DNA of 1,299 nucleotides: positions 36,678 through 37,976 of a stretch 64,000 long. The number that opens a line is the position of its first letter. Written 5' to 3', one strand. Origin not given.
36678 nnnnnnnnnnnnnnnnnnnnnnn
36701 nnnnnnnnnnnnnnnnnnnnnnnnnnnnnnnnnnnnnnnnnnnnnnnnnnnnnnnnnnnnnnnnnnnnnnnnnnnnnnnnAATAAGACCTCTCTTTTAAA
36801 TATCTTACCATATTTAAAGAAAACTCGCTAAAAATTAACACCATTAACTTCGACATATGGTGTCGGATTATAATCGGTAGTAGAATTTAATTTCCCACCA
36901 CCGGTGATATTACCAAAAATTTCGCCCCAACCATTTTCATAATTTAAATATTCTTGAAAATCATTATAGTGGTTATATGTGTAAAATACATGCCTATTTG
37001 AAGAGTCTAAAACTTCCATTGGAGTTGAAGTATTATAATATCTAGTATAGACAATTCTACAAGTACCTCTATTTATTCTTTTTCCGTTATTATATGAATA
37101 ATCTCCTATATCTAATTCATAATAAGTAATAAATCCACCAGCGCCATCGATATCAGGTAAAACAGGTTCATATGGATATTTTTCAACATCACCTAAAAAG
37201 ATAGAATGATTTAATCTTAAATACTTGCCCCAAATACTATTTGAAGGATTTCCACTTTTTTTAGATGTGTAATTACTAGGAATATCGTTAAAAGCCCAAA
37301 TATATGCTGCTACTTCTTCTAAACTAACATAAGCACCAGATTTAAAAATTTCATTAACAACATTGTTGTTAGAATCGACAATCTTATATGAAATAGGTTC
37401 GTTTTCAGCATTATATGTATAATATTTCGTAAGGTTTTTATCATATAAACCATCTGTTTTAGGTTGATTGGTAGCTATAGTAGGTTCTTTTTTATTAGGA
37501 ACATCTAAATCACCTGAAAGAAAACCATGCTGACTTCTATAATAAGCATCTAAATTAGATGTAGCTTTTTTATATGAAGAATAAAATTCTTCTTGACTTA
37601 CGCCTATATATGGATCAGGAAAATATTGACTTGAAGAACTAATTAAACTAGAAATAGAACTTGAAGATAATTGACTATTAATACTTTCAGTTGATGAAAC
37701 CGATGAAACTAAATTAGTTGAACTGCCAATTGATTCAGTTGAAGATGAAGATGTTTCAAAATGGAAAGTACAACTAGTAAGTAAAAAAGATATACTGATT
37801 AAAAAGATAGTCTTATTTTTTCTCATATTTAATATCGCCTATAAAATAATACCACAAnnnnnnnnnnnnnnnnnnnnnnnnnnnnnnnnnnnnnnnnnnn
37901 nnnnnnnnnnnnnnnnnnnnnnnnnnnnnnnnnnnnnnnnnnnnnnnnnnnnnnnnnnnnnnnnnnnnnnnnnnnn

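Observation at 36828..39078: Lipoprotein-anchored barnase-family ribonuclease with no adjacent barstar, paired with a NERD membrane protein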

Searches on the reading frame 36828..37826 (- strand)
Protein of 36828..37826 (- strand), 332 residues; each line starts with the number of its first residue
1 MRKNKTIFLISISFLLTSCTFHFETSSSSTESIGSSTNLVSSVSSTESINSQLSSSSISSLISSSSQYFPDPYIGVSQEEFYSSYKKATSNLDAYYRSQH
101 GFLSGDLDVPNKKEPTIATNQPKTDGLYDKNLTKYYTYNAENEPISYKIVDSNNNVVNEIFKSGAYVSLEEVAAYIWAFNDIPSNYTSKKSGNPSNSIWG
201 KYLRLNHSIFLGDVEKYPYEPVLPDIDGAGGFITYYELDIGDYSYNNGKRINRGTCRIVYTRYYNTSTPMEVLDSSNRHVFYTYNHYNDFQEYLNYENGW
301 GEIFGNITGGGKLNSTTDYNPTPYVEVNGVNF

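Call 3: search_protein_families(library=pfam, proteins=[window:36828-37826:-], max_evalue=1)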
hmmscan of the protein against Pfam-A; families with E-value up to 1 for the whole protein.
window:36828-37826:- (332 aa): 1 family
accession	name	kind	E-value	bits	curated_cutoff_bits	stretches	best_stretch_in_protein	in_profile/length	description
PF00545.25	Ribonuclease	-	0.03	15.3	24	1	230-292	51-96/98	ribonuclease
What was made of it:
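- On Microbial RNase N1/T1/barnase superfamily (Pfam PF00545): The query scores 15.3 bits against a 24-bit cut-off, E 0.03 (call 3).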

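Call 4: search_protein_families(library=ncbifam, proteins=[window:36828-37826:-], max_evalue=1)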
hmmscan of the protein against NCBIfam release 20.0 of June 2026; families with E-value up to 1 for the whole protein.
window:36828-37826:- (332 aa): 1 family
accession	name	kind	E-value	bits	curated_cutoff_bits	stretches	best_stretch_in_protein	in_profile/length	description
NF041193.1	lipo_SP0191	subfamily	0.041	13.9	75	1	3-47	2-46/190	SP0191 family lipoprotein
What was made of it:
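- No LXG, WXG, RHS or filamentous trafficking domain; the N-terminus is a plain lipoprotein signal (calls 3, 4).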

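Call 5: search_solved_structures(query=window:36828-37826:-, max_evalue=10, show_alignments=3)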
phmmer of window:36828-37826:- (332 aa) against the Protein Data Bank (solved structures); distinct sequences matched with E-value up to 10: 1.
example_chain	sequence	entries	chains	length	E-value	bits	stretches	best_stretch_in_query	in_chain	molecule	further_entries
7qp3_A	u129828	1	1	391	1.2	11.7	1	241-330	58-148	Extracellular metalloproteinase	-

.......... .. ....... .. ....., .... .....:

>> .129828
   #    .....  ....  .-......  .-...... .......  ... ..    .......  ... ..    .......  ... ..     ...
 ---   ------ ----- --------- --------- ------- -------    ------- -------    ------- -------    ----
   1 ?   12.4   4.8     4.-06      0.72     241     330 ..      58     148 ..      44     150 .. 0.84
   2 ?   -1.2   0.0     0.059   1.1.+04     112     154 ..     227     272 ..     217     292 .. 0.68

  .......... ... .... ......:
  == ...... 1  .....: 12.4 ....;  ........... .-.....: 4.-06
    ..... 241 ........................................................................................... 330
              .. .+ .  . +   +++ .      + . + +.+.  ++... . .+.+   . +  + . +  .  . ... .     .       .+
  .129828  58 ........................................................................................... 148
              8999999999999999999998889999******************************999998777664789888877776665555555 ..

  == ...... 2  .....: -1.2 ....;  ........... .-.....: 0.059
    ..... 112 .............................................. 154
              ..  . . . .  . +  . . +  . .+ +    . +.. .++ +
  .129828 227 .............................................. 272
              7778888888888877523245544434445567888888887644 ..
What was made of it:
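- Tried and rejected: phmmer of the query against PDB sequences gave nothing relevant (call 5).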

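Call 6: find_homologous_proteins(query=window:36828-37826:-, max_evalue=0.001)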
Query window:36828-37826:- (332 aa): 2751 proteins with E <= 0.001 among 7061 candidates; the best 120 are listed.
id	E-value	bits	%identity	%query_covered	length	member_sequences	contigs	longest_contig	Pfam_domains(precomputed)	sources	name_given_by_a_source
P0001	4.3e-216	735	99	100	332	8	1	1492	-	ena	-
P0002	2.2e-102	361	63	73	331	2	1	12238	-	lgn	-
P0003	1.3e-94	335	51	98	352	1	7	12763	-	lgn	-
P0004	1.9e-92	328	55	82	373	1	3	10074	-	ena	-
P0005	2.0e-91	325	56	79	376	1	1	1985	-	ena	-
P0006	8.3e-91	323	50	98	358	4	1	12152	-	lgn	-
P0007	3.2e-90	321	50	91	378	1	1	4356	-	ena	-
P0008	3.6e-90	321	56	79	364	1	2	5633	-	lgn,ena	-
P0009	4.1e-90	321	51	87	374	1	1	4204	-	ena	-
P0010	1.3e-89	319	54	79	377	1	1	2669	PF04886.17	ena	-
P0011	1.7e-89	319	56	82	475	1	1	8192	PF22359.3,PF02368.25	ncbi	-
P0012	6.9e-89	317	55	79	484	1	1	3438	PF02368.25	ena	-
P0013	7.8e-89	316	54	79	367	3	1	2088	-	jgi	jgi:hypothetical protein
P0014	1.1e-88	316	49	98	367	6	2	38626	-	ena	-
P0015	1.1e-88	316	57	77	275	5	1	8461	-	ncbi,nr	ncbi:MAG: hypothetical protein MRZ09_04425, partial [Coprobacillus sp.]|nr:hypothetical protein [Cop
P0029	8.8e-88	313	52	87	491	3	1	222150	PF22359.3,PF02368.25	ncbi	-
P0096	1.3e-85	306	55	77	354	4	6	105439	-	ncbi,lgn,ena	-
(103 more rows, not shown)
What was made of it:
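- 36828..37826 (-): Complete gene for the 332-aa lipoprotein RNase (stop codon 36828-36830). 2,751 homologous clusters (call 6).
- On Polymorphic toxin / contact-dependent inhibition effectors: The module keeps 45-63% identity to the 120 best hits (call 6).
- Checked: This is far beyond chance, since the ORF has 2,751 homologous clusters (call 6).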

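Call 8: search_solved_structures(query=A1, max_evalue=10, show_alignments=4)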
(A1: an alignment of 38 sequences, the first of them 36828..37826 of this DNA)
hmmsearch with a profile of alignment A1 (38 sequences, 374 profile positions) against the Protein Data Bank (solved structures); distinct sequences matched with E-value up to 10: 4.
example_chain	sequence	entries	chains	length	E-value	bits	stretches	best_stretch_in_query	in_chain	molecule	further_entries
3da7_A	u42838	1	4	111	0.23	13.5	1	140-198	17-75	Barnase circular permutant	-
1brg_A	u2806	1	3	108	0.35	12.9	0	174-199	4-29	BARNASE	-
5t7c_A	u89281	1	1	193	1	11.3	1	86-171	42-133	Hippocalcin-like protein 1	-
6nud_I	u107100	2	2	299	1.1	11.3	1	124-167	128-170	CRISPR type III-associated RAMP protein Csm4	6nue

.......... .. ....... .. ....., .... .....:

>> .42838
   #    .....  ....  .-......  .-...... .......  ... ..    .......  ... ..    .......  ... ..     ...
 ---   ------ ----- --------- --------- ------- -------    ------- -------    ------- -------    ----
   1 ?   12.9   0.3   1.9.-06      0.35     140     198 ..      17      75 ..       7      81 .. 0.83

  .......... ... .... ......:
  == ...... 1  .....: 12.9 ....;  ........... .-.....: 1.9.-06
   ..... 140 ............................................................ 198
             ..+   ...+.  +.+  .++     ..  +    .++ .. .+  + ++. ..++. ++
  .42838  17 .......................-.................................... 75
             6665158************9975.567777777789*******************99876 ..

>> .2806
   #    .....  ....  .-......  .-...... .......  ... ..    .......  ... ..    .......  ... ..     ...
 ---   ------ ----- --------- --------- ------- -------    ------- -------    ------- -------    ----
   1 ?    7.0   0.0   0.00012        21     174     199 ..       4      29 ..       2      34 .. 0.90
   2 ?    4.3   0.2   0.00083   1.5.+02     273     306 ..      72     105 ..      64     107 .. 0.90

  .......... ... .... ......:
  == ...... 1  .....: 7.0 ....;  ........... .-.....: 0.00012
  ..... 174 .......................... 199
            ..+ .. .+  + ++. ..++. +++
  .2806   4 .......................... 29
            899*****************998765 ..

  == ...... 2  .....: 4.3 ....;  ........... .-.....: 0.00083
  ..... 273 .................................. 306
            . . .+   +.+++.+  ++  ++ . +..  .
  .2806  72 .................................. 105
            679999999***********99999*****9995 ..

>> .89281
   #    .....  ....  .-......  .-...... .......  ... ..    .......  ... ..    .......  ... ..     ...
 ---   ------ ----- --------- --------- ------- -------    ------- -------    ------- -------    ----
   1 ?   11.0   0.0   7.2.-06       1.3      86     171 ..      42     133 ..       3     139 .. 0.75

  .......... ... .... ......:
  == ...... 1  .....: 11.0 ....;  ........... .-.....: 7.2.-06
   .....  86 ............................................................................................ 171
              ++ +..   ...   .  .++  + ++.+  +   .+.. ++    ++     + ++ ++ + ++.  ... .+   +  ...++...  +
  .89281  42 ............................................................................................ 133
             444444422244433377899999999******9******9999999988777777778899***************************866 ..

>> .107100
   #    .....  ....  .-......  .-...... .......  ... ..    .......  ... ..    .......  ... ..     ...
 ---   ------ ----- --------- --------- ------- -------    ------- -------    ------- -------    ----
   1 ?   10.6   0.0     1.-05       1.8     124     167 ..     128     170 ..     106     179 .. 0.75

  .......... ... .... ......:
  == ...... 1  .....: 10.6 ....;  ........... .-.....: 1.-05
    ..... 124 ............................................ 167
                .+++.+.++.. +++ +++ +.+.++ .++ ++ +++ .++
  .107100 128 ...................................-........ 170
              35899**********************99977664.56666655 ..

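Call 12: find_encoding_contigs(protein=P0002, flank=5000, max_places=2)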
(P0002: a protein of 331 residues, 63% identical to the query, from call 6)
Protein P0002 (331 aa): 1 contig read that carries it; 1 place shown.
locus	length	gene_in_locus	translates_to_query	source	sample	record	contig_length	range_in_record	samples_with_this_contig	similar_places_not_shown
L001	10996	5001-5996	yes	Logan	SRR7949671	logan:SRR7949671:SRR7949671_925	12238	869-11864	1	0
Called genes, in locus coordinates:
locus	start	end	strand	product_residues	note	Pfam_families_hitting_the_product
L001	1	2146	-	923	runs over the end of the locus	PF12705:PDDEXK_1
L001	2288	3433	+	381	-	PF00270:DEAD, PF04851:ResIII, PF00271:Helicase_C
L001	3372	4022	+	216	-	PF00156:Pribosyltran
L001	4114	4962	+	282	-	-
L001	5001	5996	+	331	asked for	-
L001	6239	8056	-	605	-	PF04231:Endonuclease_1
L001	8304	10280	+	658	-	PF00122:E1-E2_ATPase, PF00702:Hydrolase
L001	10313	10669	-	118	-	PF01022:HTH_5, PF12840:HTH_20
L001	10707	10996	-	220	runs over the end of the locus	?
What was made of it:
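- L001 has Endonuclease_1 and a phosphoribosyltransferase as neighbours (call 12).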

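Call 13: find_encoding_contigs(protein=P0029, flank=5000, max_places=2)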
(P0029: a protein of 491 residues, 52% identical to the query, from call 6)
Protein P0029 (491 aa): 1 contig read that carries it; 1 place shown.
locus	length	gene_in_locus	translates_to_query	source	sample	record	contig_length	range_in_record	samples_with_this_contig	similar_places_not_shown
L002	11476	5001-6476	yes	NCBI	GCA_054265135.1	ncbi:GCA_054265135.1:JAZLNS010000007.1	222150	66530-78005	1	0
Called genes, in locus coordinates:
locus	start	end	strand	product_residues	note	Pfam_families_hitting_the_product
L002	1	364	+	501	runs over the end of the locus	PF02874:ATP-synt_ab_N, PF00006:ATP-synt_ab, PF00306:ATP-synt_ab_C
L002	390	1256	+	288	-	PF00231:ATP-synt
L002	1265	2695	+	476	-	PF02874:ATP-synt_ab_N, PF00006:ATP-synt_ab, PF22919:ATP-synt_VA_C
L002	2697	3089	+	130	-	PF02823:ATP-synt_DE_N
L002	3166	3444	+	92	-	-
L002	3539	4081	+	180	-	PF02482:Ribosomal_S30AE, PF16321:Ribosom_S30AE_C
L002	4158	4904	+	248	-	PF00149:Metallophos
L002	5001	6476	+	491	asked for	PF02368:Big_2 (weak), PF22359:Big-like (faint)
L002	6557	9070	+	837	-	PF07517:SecA_DEAD, PF00270:DEAD (faint), PF01043:SecA_PP_bind, PF21090:P-loop_SecA, PF00271:Helicase_C (faint), PF21090:P-loop_SecA, PF07516:SecA_SW, PF02810:SEC-C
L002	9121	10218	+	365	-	PF03462:PCRF, PF00472:RF-1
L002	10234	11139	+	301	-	PF02588:YitT_membrane, PF10035:DUF2179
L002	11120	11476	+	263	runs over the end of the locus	PF21982:RecX_HTH1 (weak), PF02631:RecX_HTH2 (weak), PF21981:RecX_HTH3 (faint)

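Call 14: find_encoding_contigs(protein=P0096, flank=5000, max_places=2)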
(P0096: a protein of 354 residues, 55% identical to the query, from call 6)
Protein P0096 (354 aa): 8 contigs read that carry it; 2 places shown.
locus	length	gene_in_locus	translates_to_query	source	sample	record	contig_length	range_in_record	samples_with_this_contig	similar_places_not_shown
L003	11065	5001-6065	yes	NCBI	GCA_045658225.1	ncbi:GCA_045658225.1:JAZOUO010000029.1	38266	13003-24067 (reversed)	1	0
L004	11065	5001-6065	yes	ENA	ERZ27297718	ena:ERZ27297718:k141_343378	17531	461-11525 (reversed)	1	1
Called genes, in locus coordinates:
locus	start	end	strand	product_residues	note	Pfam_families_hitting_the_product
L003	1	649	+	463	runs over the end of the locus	PF01547:SBP_bac_1, PF13416:SBP_bac_8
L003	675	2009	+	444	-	PF00565:SNase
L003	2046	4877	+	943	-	-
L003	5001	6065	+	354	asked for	-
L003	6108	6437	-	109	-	-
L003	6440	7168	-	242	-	PF01975:SurE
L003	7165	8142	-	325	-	PF01368:DHH, PF02272:DHHA1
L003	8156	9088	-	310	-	PF01368:DHH, PF02272:DHHA1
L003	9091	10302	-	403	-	PF01966:HD (weak)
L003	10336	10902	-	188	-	PF00265:TK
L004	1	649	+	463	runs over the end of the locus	PF01547:SBP_bac_1, PF13416:SBP_bac_8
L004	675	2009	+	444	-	PF00565:SNase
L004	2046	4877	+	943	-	-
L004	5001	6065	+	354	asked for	-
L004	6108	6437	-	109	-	-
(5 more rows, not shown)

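Call 15: find_related_loci(query=A1, collection=genome_contigs, flank=8000)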
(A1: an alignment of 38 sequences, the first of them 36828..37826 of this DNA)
Query A1 (332 aa) in genome_contigs; peptide patterns used: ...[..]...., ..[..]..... (x = any residue, [..] = any of these).
541 stretches matched a pattern; 496 encode a relative of the query (tblastn E <= 1e-3); the best 80 are kept; 80 distinct loci.
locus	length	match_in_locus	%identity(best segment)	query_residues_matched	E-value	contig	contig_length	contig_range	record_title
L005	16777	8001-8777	56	71-325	3e-95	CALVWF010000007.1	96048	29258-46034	MAG: uncultured Clostridia bacterium isolate BRZ_FL__bin20 genome assembly, contig: BRZ_FL__NODE_395_length_96048_cov_20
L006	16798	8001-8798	56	71-332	2e-95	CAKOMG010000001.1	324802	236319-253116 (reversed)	MAG: uncultured Bacilli bacterium isolate REFINED_METABAT215_TOP10_CONTIGS_1500_ASSEMBLY_K77_MERGED__Hadza_MoBio_hadza-A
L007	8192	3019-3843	56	62-332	3e-95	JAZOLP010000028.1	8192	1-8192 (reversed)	MAG: Bacilli bacterium isolate T1900045653_YK20190347.MAGScoT_cleanbin_000005 SGB_8225_k141_688826, whole genome shotgun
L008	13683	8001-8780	57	71-327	4e-95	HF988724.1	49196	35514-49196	Coprobacillus sp. CAG:698 genomic scaffold, scf63, whole genome shotgun sequence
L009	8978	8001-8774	57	71-324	4e-94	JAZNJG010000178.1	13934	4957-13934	MAG: Bacilli bacterium isolate T1900044680_TS20190146.MAGScoT_cleanbin_000036 SGB_1684_k141_1486422, whole genome shotgu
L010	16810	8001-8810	55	62-327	9e-94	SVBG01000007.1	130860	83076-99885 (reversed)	MAG: Erysipelotrichaceae bacterium isolate SIG222 NODE_589_length_130860_cov_7.024080, whole genome shotgun sequence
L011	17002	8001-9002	48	5-332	6e-94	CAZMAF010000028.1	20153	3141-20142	MAG TPA_asm: uncultured Lachnospiraceae bacterium isolate SRP315200_co1_648 genome assembly, contig: NODE_4841_length_20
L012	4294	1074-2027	49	5-327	3e-94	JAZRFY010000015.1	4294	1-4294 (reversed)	MAG: Eubacteriales bacterium isolate T1900045494_YK20190188.MAGScoT_cleanbin_000013 SGB_7405_k141_680975, whole genome s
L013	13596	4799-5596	54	71-332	2e-93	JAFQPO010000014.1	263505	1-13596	MAG: Bacilli bacterium isolate RGIG2034 Goat_Colon-1__c460, whole genome shotgun sequence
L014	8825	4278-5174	48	35-326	4e-93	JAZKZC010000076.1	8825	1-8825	MAG: Eubacteriales bacterium isolate T1900045092_TC20190086.MAGScoT_cleanbin_000034 SGB_4716_k141_4423264, whole genome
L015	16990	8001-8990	48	10-332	7e-93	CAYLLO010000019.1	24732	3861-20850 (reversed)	MAG TPA_asm: uncultured Staphylococcaceae bacterium isolate SRP225648_co1_545 genome assembly, contig: NODE_4500_length_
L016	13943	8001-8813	55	61-327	7e-93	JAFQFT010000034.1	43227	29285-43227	MAG: Bacilli bacterium isolate RGIG1779 Goat_Cecum-4__c422446, whole genome shotgun sequence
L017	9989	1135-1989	53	52-332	2e-92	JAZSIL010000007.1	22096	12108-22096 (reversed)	MAG: Bacilli bacterium isolate T1900044572_TS20190038.MAGScoT_cleanbin_000019 SGB_438_k141_534936, whole genome shotgun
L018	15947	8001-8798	54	71-332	3e-92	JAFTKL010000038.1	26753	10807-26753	MAG: Clostridia bacterium isolate RGIG3900 Roe_deer_Cecum-2__c250249, whole genome shotgun sequence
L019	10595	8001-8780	54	71-327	5e-92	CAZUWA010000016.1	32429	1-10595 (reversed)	MAG TPA_asm: uncultured Lachnospiraceae bacterium isolate SRP225648_co1_967 genome assembly, contig: NODE_2777_length_32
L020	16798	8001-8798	55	71-332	1e-91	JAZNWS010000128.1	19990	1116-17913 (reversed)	MAG: Eubacteriales bacterium isolate T1900044782_TS20190248.MAGScoT_cleanbin_000090 SGB_2579_k141_2153407, whole genome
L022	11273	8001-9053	44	1-326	9e-91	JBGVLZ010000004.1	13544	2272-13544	MAG: Eubacteriales bacterium isolate fecal_MAG_27 fecal_MAG_27_contig_0004, whole genome shotgun sequence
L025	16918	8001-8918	49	26-327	2e-90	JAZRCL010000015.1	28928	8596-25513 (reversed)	MAG: Eubacteriales bacterium isolate T1900045514_YK20190208.MAGScoT_cleanbin_000020 SGB_7588_k141_587437, whole genome s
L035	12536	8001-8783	54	71-327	3e-89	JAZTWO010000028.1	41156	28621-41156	MAG: Eubacteriales bacterium isolate T1900045333_YK20190022.MAGScoT_cleanbin_000015 SGB_6553_k141_337042, whole genome s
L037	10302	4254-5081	51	56-327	3e-89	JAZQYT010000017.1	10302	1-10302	MAG: Eubacteriales bacterium isolate T1900045159_TC20190153.MAGScoT_cleanbin_000038 SGB_5018_k141_1136661, whole genome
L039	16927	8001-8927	46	24-327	4e-89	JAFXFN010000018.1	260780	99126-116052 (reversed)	MAG: Clostridia bacterium isolate RGIG6369 Sheep_Rectum-4__c329283, whole genome shotgun sequence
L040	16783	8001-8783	53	71-327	3e-89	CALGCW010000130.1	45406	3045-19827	MAG TPA_asm: uncultured Clostridia bacterium isolate SRR6425794_bin.80_CONCOCT_v1.1_MAG genome assembly, contig: ERZ1767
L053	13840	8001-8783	53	71-327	2e-88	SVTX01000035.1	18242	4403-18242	MAG: Oscillospiraceae bacterium isolate SIG706 NODE_55714_length_18242_cov_2.086172, whole genome shotgun sequence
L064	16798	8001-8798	52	71-332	3e-87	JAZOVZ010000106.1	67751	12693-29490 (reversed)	MAG: Eubacteriales bacterium isolate T1900045525_YK20190219.MAGScoT_cleanbin_000013 SGB_7676_k141_735196, whole genome s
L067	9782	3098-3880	53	71-327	2e-87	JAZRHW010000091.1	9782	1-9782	MAG: Eubacteriales bacterium isolate T1900045478_YK20190172.MAGScoT_cleanbin_000049 SGB_7293_k141_1179187, whole genome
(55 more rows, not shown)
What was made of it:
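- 36828..37826 (-): 496 species genomes (call 15).
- Family members come from gut metagenomes (call 15).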

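Call 18: predict_structure(alignment_id=A1)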
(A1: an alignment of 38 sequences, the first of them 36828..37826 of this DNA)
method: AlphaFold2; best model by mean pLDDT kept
length: 332 residues; sequences in the alignment: 38
mean_pLDDT: 75.5   pTM: 0.75
mean pLDDT of the five models: 75.5, 73.3, 73.0, 70.6, 69.5
residues with pLDDT >= 90: 129; 70-90: 92; 50-70: 54; < 50: 57
segments of 3 or more residues with pLDDT < 50: 23-65, 227-230, 307-313
pLDDT, mean of each block of 10 residues (from residue 1): 62 66 44 33 30 32 56 96 96 97 84 82 94 92 95 94 94 95 87 85 81 65 56 81 68 79 83 87 81 94 65 52 84 86
secondary structure, 60 per line:
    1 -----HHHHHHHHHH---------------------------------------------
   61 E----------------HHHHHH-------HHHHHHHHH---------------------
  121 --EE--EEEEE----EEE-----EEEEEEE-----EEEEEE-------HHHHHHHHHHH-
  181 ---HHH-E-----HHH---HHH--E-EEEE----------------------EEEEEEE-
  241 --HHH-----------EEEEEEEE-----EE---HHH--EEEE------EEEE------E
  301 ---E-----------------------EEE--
elements in order: H6-15 H78-83 H91-99 E127-131 E136-138 E144-150 E156-161 H169-179 E207-210 E233-239 E257-264 E280-283 E290-293 E328-330
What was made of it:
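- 37632..37769 (-): Ser-rich disordered linker or stalk (aa 20-65). pLDDT below 50 for aa 23-65 (call 18).
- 37335..37631 (-): Conserved N-terminal domain of unknown function (aa 66-164): two helices plus a four-strand beta meander, with the motif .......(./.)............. pLDDT 82-97 (call 18).
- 36831..36941 (-): Conserved C-terminal extension (aa 296-332: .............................), absent from barnase. Model confidence is mixed (pLDDT 52-94, call 18).
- On Microbial RNase N1/T1/barnase superfamily (Pfam PF00545): AF2 model with pTM 0.75 (call 18).
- Closest known: Barnase / binase / balifase. Same: Same order of helix 1 and the five strands (call 18).
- Checked: Residues 23-65 are Ser-rich and predicted disordered (pLDDT below 50, call 18).
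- The linker is disordered (call 18).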

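Call 22: fold_search(model_id=the predicted structure, library=pdb)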
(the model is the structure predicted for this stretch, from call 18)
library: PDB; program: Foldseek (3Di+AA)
matches with E <= 10: 74; with E <= 0.001: 0
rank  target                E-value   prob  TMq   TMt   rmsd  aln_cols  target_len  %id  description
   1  3qcl                  1.2e+00  0.02  0.13  0.14  19.7       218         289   11  Human receptor protein tyrosine phosphatase gamma, domain 1, in complex with 2-[(3,4-dichlorobenzyl)sulfanyl]-4-(4-hydro (released 2011-12-28)
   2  9a7x_B                1.4e+00  0.02  0.15  0.08  12.9       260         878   12  Integrative model of ISPT-SYA by crosslinking MS and deep learning (released 2024-09-18)
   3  5dg2_A                1.9e+00  0.02  0.09  0.16  12.1       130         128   11  Sugar binding protein - human galectin-2 (dimer) (released 2016-09-14)
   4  2p4b_A                2.1e+00  0.01  0.10  0.11  17.5       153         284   12  Crystal structure of E.coli RseB (released 2007-05-22)
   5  4bq1_A                2.4e+00  0.02  0.09  0.11  13.8        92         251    9  Crystal structure of of LamAcat from Zobellia galactanivorans (released 2013-12-18)
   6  1ups_B                3.0e+00  0.01  0.08  0.07  13.8       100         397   12  GlcNAc[alpha]1-4Gal releasing endo-[beta]-galactosidase from Clostridium perfringens (released 2004-11-25)
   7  5knn_C                3.2e+00  0.03  0.09  0.07   7.8        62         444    8  Evolutionary gain of alanine mischarging to non-cognate tRNAs with a G4:U69 base pair (released 2016-09-28)
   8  5wce_B                3.2e+00  0.01  0.08  0.07  15.5       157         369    8  Caulobacter crescentus pol III beta (released 2017-07-26)
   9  7qs0_B                3.6e+00  0.03  0.09  0.15   8.7        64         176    8  Crystal structure of B30.2 PRYSPRY domain of TRIM10 (released 2022-05-04)
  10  2v43_B                3.9e+00  0.01  0.09  0.10  18.1       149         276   11  Crystal structure of RseB: a sensor for periplasmic stress response in E. coli (released 2007-08-28)
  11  6b3x_A                3.9e+00  0.01  0.09  0.09  16.8       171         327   10  Crystal structure of CstF-50 in complex with CstF-77 (released 2017-11-29)
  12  7u39_J                4.1e+00  0.02  0.11  0.06   9.3        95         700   14  Structure of the apo form of Streptomyces venezuelae GlgX, the glycogen debranching enzyme (released 2022-10-05)
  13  7tpm                  4.4e+00  0.01  0.11  0.16  18.0       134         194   10  Structure of the outer-membrane lipoprotein carrier protein (LolA) from Borrelia burgdorferi (released 2023-03-15)
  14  8hmc_A                4.4e+00  0.01  0.09  0.05  12.5       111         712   13  base module state 1 of Tetrahymena IFT-A (released 2023-06-14)
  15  8va4                  4.7e+00  0.01  0.09  0.12  10.9       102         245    6  Crystal structure of CapGH16_3 enzyme retrieved from capybara gut metagenome (released 2024-10-23)
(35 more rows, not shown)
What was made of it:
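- On Microbial RNase N1/T1/barnase superfamily (Pfam PF00545): Foldseek found nothing (call 22).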
